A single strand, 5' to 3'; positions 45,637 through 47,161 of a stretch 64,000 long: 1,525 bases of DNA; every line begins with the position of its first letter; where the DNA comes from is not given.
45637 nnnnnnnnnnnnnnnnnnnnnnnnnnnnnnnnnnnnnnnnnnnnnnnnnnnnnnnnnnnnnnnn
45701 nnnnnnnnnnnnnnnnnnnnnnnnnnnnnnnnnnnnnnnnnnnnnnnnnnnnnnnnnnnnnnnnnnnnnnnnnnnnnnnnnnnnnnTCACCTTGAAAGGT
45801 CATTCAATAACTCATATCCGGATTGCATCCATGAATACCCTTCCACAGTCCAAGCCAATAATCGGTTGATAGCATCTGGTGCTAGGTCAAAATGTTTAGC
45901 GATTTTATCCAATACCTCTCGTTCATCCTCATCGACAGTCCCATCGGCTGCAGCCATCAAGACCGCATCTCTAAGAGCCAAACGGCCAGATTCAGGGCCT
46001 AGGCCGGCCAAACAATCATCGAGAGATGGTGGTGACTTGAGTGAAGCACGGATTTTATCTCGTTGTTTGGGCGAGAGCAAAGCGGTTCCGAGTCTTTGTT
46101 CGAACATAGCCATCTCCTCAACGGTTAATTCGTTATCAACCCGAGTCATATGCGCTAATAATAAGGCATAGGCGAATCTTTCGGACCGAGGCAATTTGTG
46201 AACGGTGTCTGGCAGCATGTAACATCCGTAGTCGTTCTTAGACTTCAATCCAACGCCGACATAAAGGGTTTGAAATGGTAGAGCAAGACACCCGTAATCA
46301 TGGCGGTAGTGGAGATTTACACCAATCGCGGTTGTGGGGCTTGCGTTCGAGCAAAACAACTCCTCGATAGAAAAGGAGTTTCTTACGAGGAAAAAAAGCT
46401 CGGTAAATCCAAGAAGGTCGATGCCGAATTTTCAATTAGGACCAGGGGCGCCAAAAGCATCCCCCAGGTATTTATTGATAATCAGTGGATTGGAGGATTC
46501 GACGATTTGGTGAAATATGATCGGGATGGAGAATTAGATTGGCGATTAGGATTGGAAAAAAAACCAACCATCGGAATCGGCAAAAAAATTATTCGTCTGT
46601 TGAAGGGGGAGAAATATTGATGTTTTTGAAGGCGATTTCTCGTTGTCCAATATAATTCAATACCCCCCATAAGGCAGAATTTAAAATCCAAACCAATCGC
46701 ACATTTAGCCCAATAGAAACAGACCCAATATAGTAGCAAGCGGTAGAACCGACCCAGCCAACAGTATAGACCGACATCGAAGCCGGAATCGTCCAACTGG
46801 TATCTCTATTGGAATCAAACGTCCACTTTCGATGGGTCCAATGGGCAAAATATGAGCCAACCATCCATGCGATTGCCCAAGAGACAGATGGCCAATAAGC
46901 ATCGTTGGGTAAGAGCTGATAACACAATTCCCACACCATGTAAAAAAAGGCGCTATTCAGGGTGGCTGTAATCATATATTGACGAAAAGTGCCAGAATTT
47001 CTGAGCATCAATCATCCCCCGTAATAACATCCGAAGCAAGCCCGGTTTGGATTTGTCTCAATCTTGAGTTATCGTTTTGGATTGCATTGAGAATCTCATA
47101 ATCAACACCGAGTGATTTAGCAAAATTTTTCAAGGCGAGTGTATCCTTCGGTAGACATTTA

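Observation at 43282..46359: TerB-TerB-N6-adenine methyltransferase cassette: candidate uncharacterised DNA-modification/defence or stress module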

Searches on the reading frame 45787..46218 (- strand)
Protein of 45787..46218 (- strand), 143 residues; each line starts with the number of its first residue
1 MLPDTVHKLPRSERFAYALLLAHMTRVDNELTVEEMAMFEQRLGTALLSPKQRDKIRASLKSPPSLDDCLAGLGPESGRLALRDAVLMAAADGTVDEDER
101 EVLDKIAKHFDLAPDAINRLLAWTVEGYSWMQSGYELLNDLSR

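Call 62: find_homologous_proteins(query=A2, max_evalue=0.001)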
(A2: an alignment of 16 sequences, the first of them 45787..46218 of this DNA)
Query A2 (16 sequences) (143 aa, profile of the alignment): 1156 proteins with E <= 0.001 among 8000 candidates; the best 120 are listed.
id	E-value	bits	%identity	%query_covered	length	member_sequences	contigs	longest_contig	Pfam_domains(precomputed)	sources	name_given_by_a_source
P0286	4.2e-62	226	33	97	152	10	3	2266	PF05099.19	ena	-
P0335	7.3e-62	225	32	97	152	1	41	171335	PF05099.19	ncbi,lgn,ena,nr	ncbi:MAG: hypothetical protein GWP21_01310 [Euryarchaeota archaeon]|nr:TerB family tellurite resista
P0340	7.4e-62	225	32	97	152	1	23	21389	PF05099.19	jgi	jgi:uncharacterized tellurite resistance protein B-like protein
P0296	8.0e-62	225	36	97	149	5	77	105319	PF05099.19,PF04391.18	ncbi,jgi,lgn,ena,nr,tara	ncbi:MAG: Uncharacterised protein [Methanobacteriota archaeon]|jgi:tellurite resistance protein|nr:M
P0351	8.4e-62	225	32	97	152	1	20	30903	PF05099.19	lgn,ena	-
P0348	8.4e-62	225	32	97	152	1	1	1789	PF05099.19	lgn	-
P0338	1.4e-61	225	32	97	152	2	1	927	PF05099.19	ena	-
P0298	1.6e-61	224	37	97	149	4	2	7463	PF05099.19,PF04391.18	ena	-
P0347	1.8e-61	224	32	97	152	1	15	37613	PF05099.19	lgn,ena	-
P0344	1.8e-61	224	32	97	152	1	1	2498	PF05099.19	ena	-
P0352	1.8e-61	224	32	97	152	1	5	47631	PF05099.19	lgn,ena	-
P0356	1.8e-61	224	32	97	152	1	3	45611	PF05099.19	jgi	-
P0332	2.4e-61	224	32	97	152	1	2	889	PF05099.19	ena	-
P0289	3.1e-61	223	33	97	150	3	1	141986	PF05099.19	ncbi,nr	ncbi:MAG: hypothetical protein QGI21_05205 [Candidatus Poseidoniaceae archaeon]|nr:hypothetical prot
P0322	3.8e-61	223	31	97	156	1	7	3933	PF05099.19,PF04391.18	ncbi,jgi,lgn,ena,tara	tara:strand:- start:40 stop:510 length:471 start_codon:yes stop_codon:yes gene_type:complete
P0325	4.2e-61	223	32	97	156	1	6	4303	PF05099.19,PF04391.18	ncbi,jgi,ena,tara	tara:strand:+ start:384 stop:854 length:471 start_codon:yes stop_codon:yes gene_type:complete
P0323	4.5e-61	223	32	97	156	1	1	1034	PF05099.19,PF04391.18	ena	-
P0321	6.5e-61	222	32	97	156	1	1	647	PF05099.19,PF04391.18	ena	-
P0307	6.7e-61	222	31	97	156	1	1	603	PF05099.19,PF04391.18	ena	-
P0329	7.1e-61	222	32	97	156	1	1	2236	PF05099.19,PF04391.18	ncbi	-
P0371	7.1e-61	222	31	97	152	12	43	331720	PF05099.19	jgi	jgi:uncharacterized membrane protein YebE (DUF533 family)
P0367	7.1e-61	222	32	97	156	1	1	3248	PF05099.19,PF04391.18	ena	-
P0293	7.3e-61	222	36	97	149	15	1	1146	PF05099.19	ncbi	-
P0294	7.5e-61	222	36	97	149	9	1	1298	PF05099.19,PF04391.18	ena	-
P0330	7.9e-61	222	32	97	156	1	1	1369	PF05099.19,PF04391.18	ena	-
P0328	8.2e-61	222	31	97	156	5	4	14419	PF05099.19,PF04391.18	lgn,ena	-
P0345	8.3e-61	222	32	97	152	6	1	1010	PF05099.19,PF04391.18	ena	-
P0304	8.5e-61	222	31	97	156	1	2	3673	PF05099.19,PF04391.18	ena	-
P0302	8.5e-61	222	31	97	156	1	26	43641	PF05099.19,PF04391.18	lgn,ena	-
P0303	8.5e-61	222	31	97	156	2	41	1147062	PF05099.19,PF04391.18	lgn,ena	-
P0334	9.1e-61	222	32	97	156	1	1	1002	PF05099.19,PF04391.18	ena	-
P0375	9.3e-61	222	32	97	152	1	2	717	PF05099.19,PF04391.18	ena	-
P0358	9.5e-61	222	33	97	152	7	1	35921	PF05099.19,PF04391.18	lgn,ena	-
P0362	9.9e-61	222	32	97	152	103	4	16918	PF05099.19,PF04391.18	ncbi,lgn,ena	-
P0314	1.0e-60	222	32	97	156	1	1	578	PF05099.19,PF04391.18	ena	-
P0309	1.1e-60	222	30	97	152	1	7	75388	PF05099.19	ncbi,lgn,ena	-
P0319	1.1e-60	222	30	97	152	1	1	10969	PF05099.19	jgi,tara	tara:strand:- start:7993 stop:8451 length:459 start_codon:yes stop_codon:yes gene_type:complete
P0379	1.1e-60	222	32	97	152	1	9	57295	PF05099.19,PF04391.18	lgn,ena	-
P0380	1.1e-60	222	32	97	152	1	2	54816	PF05099.19,PF04391.18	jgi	jgi:uncharacterized membrane protein YebE (DUF533 family)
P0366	1.2e-60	221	32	97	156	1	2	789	PF05099.19,PF04391.18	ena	-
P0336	1.3e-60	221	32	97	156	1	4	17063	PF05099.19,PF04391.18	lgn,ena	-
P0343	1.4e-60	221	31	97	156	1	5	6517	PF05099.19,PF04391.18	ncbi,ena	-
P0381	1.5e-60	221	32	97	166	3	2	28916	PF05099.19,PF04391.18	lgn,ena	-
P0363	1.5e-60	221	32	97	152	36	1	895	PF05099.19,PF04391.18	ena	-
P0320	1.5e-60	221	30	97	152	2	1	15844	PF05099.19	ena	-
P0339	1.6e-60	221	31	97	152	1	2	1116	PF05099.19,PF04391.18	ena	-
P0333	1.7e-60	221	31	97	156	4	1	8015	PF05099.19,PF04391.18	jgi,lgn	jgi:uncharacterized tellurite resistance protein B-like protein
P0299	1.7e-60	221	36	97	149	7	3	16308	PF05099.19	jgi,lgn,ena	jgi:tellurite resistance protein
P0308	1.8e-60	221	30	97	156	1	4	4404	PF05099.19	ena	-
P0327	2.0e-60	221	37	94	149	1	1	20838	PF05099.19,PF04391.18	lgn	-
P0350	2.0e-60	221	31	97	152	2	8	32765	PF05099.19,PF04391.18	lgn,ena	-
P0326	2.2e-60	221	31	97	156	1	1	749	PF05099.19,PF04391.18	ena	-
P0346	2.3e-60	221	30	97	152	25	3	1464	PF05099.19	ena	-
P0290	3.3e-60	220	38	93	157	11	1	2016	PF05099.19,PF04391.18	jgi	-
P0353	3.6e-60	220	30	88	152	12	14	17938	PF05099.19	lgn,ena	-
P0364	3.6e-60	220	32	97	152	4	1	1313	PF05099.19,PF04391.18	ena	-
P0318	3.6e-60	220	31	97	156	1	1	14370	PF05099.19,PF04391.18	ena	-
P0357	3.9e-60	220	35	97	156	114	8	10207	PF05099.19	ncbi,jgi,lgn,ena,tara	tara:strand:- start:2311 stop:2781 length:471 start_codon:yes stop_codon:yes gene_type:complete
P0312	4.1e-60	220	31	97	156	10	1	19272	PF05099.19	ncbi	-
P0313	4.1e-60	220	30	97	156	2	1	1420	PF05099.19,PF04391.18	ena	-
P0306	4.3e-60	220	31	97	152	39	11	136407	PF05099.19,PF04391.18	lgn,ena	-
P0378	5.4e-60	219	33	97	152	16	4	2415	PF05099.19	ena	-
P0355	5.4e-60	219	30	97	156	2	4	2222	PF05099.19,PF04391.18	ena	-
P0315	5.6e-60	219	32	97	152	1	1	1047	PF05099.19,PF04391.18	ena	-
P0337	5.6e-60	219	31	97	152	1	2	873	PF05099.19,PF04391.18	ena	-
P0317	6.1e-60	219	32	97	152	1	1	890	PF05099.19,PF04391.18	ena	-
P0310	6.2e-60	219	31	97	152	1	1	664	PF05099.19,PF04391.18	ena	-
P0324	6.2e-60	219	31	97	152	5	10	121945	PF05099.19,PF04391.18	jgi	-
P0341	7.5e-60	219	31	97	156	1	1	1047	PF05099.19,PF04391.18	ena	-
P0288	8.7e-60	219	32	97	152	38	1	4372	PF05099.19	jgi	jgi:uncharacterized membrane protein YebE (DUF533 family)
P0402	8.8e-60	219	38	97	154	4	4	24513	PF05099.19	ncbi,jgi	jgi:tellurite resistance protein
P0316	8.9e-60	219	31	97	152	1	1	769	PF05099.19,PF04391.18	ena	-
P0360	9.0e-60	219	32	97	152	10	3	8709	PF05099.19,PF04391.18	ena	-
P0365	1.1e-59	218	33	89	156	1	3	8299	PF05099.19,PF04391.18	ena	-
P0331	1.4e-59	218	31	97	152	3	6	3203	PF05099.19,PF04391.18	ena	-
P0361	1.5e-59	218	33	89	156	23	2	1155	PF05099.19,PF04391.18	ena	-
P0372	1.5e-59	218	32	89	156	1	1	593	PF05099.19,PF04391.18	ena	-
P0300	1.5e-59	218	33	97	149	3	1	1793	PF05099.19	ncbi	-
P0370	1.8e-59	218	32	89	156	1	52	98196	PF05099.19,PF04391.18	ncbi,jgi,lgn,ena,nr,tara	ncbi:MAG: hypothetical protein CMA39_03030 [Euryarchaeota archaeon]|jgi:uncharacterized tellurite re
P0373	2.1e-59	217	33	90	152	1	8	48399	PF05099.19,PF04391.18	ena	-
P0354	2.3e-59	217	29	97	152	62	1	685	PF05099.19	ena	-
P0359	2.4e-59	217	32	97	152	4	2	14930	PF05099.19,PF04391.18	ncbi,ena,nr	ncbi:MAG: hypothetical protein CMP75_04715 [Flavobacteriales bacterium]|nr:hypothetical protein [Fla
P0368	2.5e-59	217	33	89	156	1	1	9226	PF05099.19,PF04391.18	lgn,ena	-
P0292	2.5e-59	217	35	97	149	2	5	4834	PF05099.19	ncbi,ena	-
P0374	3.1e-59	217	32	89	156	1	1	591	PF05099.19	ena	-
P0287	6.1e-59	216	32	88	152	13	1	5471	PF05099.19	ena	-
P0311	7.1e-59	216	33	91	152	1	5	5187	PF05099.19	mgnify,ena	mgnify:FL=1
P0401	7.2e-59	216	36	97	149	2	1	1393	PF05099.19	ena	-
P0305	8.6e-59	215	33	91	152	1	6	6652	PF05099.19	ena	-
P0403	9.3e-59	215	36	97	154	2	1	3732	PF05099.19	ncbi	-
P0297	1.0e-58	215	37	87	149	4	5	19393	PF05099.19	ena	-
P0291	1.1e-58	215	35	94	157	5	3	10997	PF05099.19,PF04391.18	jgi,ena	-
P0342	1.9e-58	214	33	90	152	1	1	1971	PF05099.19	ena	-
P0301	3.5e-58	214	37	87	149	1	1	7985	PF05099.19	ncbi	-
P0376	3.6e-58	213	31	89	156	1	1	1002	PF05099.19,PF04391.18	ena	-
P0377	3.7e-58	213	32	89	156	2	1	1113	PF05099.19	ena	-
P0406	5.7e-58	213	36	97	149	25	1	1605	PF05099.19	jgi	jgi:uncharacterized tellurite resistance protein B-like protein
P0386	6.1e-58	213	32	97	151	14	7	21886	PF05099.19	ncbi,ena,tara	tara:strand:- start:395 stop:850 length:456 start_codon:yes stop_codon:yes gene_type:complete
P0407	7.0e-58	213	33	97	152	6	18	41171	PF05099.19,PF04391.18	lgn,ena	-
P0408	1.1e-57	212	80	100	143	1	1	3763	PF05099.19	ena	-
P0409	1.3e-57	212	80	100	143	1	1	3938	PF05099.19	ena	-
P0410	1.6e-57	211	80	100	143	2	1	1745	PF05099.19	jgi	-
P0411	2.2e-57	211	73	99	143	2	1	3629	PF05099.19,PF04391.18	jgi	-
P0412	3.1e-57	210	80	100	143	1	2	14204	PF05099.19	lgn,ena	-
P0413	3.2e-57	210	74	99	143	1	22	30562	PF05099.19,PF04391.18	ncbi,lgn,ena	-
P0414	3.3e-57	210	79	100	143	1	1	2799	PF05099.19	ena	-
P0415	3.6e-57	210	80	100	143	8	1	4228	PF05099.19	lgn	-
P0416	4.3e-57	210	73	99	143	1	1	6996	PF05099.19,PF04391.18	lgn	-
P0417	4.4e-57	210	84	100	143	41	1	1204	PF05099.19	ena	-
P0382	5.3e-57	210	32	89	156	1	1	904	PF05099.19,PF04391.18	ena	-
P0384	5.4e-57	210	32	89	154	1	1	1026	PF05099.19,PF04391.18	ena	-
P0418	6.3e-57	209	73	99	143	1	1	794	PF05099.19,PF04391.18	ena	-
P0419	6.9e-57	209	79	100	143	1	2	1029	PF05099.19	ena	-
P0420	8.4e-57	209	72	99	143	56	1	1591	PF05099.19,PF04391.18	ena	-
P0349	1.0e-56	209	32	91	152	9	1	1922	PF05099.19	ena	-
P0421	1.1e-56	209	79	100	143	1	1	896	PF05099.19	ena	-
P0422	1.1e-56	209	74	99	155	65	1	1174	PF05099.19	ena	-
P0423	1.2e-56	209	73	99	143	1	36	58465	PF05099.19,PF04391.18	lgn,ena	-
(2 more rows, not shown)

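Call 72: predict_structure(alignment_id=A3)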
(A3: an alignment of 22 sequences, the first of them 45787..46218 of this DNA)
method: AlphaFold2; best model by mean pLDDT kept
length: 143 residues; sequences in the alignment: 22
mean_pLDDT: 90.3   pTM: 0.83
mean pLDDT of the five models: 90.3, 88.8, 88.8, 88.6, 87.8
residues with pLDDT >= 90: 103; 70-90: 36; 50-70: 2; < 50: 2
segments of 3 or more residues with pLDDT < 50: none
pLDDT, mean of each block of 10 residues (from residue 1): 77 95 88 87 92 94 93 91 93 88 96 95 91 90 76
secondary structure, 60 per line:
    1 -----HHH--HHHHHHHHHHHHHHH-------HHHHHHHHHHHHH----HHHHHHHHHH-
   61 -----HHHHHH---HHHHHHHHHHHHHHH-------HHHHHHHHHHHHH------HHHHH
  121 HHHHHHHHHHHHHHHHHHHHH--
elements in order: H11-25 H33-45 H50-59 H66-71 H75-89 H97-109 H116-141

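Call 76: fold_search(model_id=the predicted structure, library=pdb)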
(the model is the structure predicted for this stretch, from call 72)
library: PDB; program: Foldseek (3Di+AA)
matches with E <= 10: 166; with E <= 0.001: 0
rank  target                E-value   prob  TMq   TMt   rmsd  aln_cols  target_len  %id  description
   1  2ou3_A                6.4e-03  1.00  0.71  0.65   3.1       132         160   16  Crystal structure of a tellurite resistance protein of cog3793 (npun_f6341) from nostoc punctiforme pcc 73102 at 1.85  (released 2007-03-06)
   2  2h5n_B                1.7e-02  1.00  0.54  0.61   4.5       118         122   18  Crystal Structure of Protein of Unknown Function PG1108 from Porphyromonas gingivalis W83 (released 2006-07-25)
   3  2h5n_A                3.0e-02  1.00  0.54  0.58   4.4       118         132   18  Crystal Structure of Protein of Unknown Function PG1108 from Porphyromonas gingivalis W83 (released 2006-07-25)
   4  2h5n_C                3.8e-02  1.00  0.54  0.60   4.5       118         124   18  Crystal Structure of Protein of Unknown Function PG1108 from Porphyromonas gingivalis W83 (released 2006-07-25)
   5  2h5n_D                4.0e-02  1.00  0.55  0.62   4.4       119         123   18  Crystal Structure of Protein of Unknown Function PG1108 from Porphyromonas gingivalis W83 (released 2006-07-25)
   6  3gd2_A                1.0e+00  0.20  0.29  0.20  16.8       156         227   15  isoxazole ligand bound to farnesoid X receptor (FXR) (released 2009-07-07)
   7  9i4t_Q                1.5e+00  0.06  0.15  0.15  11.4       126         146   15  Photosystem II from Arabidopsis thaliana (released 2026-03-25)
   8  1knc_C                1.6e+00  0.28  0.34  0.29   8.3       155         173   14  Structure of AhpD from Mycobacterium tuberculosis, a novel enzyme with thioredoxin-like activity. (released 2002-01-23)
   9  9gzu                  1.8e+00  0.12  0.27  0.24  13.7       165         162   14  Crystal structure of apo-bacterioferritin (Bfr) from Brucella melitentsis (released 2025-10-15)
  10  5y44_A                2.2e+00  0.11  0.27  0.19  17.2       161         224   16  A novel moderator XD4 for bile acid receptor (released 2019-02-20)
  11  1jgc_A                2.2e+00  0.10  0.24  0.22  15.2       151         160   18  The 2.6 A Structure Resolution of Rhodobacter capsulatus Bacterioferritin with Metal-free Dinuclear Site and Heme Iron (released 2002-01-09)
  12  6s1a_A                2.7e+00  0.03  0.15  0.15  14.5       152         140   15  Ligand binding domain of the P. putida receptor PcaY_PP (released 2020-10-21)
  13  6zz4_A                2.9e+00  0.14  0.27  0.16   7.5        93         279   20  Crystal structure of the PTPN2 C216G mutant (released 2021-08-18)
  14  6s38_A                3.0e+00  0.05  0.17  0.17  14.0       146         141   13  Ligand binding domain of the P. putida receptor PcaY_PP in complex with quinate (released 2020-10-21)
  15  4bd8_A                3.2e+00  0.12  0.25  0.25  13.8       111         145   14  Bax domain swapped dimer induced by BimBH3 with CHAPS (released 2013-02-13)
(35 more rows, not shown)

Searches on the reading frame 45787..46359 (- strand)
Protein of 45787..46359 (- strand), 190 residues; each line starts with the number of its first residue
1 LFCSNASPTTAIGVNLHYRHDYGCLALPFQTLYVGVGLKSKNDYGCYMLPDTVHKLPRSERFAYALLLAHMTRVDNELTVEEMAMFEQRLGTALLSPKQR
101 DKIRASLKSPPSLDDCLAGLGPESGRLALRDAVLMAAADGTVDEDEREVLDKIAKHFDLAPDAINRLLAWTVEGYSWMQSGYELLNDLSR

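Call 3: search_protein_families(library=pfam, proteins=[window:45787-46359:-], max_evalue=0.01)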
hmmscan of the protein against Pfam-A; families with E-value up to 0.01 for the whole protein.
window:45787-46359:- (190 aa): 2 families
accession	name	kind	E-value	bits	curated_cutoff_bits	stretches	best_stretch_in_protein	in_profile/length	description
PF05099.18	TerB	-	9.5e-09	36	24.4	1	126-167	75-116/118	Tellurite resistance protein TerB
PF04391.17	DUF533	-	0.00058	19.9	29.6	0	126-161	71-106/178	Protein of unknown function (DUF533)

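Call 4: search_protein_families(library=padloc, proteins=[window:45787-46359:-], max_evalue=0.01)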
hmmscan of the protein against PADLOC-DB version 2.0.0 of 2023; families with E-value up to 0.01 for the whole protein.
window:45787-46359:- (190 aa): 1 family
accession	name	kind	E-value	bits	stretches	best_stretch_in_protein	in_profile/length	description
PDLC05027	PDC-S48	-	0.0023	15.1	1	129-172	274-317/411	-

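Call 5: search_protein_families(library=ncbifam, proteins=[window:45787-46359:-], max_evalue=0.01)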
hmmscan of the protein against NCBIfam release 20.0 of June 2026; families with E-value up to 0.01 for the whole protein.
window:45787-46359:- (190 aa): 1 family
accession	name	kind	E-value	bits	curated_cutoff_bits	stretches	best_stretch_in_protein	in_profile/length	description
NF006948.0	PRK09430.1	equivalog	0.00063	19.4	162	1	129-178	133-182/267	co-chaperone DjlA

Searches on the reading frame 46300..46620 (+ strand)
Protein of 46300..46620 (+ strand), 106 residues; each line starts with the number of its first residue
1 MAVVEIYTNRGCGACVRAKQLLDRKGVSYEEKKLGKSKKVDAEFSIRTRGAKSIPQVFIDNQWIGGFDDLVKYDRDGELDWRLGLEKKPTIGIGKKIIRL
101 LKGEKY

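Call 3: search_protein_families(library=pfam, proteins=[window:46300-46620:+], max_evalue=0.01)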
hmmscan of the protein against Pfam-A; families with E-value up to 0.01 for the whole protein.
window:46300-46620:+ (106 aa): 1 family
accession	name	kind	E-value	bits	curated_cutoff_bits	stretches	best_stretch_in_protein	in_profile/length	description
PF00462.30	Glutaredoxin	-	1.2e-14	54.7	22.9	1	4-64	1-60/60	Glutaredoxin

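Call 81: search_protein_families(library=padloc, proteins=[window:46300-46620:+], max_evalue=0.01)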
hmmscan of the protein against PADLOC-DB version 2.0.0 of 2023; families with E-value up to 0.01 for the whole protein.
window:46300-46620:+ (106 aa): 0 families

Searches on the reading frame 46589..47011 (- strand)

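Call 3: search_protein_families(library=pfam, proteins=[window:46589-47011:-], max_evalue=0.01)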
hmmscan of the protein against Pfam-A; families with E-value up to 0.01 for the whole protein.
window:46589-47011:- (140 aa): 1 family
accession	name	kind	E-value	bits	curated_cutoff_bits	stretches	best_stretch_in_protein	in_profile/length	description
PF04138.20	GtrA_DPMS_TM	-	1.1e-08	35.7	26.1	1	12-128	2-117/117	GtrA/DPMS, transmembrane domain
